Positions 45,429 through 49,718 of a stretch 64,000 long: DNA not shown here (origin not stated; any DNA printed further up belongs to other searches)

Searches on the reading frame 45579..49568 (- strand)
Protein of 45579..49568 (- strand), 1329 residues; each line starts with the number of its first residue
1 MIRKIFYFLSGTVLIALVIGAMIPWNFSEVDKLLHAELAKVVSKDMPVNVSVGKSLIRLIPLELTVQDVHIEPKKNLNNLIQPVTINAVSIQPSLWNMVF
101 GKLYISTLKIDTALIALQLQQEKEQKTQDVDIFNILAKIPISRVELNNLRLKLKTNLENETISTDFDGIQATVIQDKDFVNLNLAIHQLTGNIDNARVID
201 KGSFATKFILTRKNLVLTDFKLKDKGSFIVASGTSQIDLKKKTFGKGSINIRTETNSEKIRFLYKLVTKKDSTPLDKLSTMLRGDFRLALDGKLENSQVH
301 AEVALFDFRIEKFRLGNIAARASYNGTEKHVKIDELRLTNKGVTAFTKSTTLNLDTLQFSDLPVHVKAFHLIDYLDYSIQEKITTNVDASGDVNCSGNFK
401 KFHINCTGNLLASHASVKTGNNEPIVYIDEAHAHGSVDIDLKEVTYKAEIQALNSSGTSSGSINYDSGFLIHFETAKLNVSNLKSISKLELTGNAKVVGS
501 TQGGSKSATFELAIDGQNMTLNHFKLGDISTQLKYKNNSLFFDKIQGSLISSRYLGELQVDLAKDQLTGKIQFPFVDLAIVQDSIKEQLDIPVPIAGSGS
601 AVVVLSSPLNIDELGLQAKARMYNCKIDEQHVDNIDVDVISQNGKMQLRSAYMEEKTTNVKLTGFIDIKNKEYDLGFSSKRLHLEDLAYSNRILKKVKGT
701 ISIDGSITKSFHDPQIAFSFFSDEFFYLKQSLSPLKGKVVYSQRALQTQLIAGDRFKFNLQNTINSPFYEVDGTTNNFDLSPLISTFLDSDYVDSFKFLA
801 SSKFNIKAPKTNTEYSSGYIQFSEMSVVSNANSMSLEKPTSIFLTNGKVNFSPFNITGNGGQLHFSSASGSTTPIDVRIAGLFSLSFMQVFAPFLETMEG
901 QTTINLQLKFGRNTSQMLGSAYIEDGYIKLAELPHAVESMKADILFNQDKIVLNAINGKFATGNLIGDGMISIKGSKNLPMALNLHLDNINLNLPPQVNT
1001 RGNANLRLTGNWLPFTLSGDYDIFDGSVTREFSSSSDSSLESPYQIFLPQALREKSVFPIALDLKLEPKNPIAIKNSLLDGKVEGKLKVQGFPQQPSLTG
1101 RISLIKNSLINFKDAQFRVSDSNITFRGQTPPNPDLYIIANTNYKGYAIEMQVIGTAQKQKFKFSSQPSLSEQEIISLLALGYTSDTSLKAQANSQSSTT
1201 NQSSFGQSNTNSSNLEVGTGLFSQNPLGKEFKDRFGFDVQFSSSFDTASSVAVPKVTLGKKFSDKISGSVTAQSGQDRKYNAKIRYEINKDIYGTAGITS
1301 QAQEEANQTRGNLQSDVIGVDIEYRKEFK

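Call 71: search_protein_families(library=pfam, proteins=[window:45579-49568:-], max_evalue=0.001)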
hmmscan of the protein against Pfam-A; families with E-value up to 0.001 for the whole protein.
window:45579-49568:- (1329 aa): 1 family
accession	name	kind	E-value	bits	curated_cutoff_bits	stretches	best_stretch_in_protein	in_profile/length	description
PF04357.19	TamB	-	9.4e-46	157.2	22.4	1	959-1328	6-381/381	TamB, inner membrane protein subunit of TAM complex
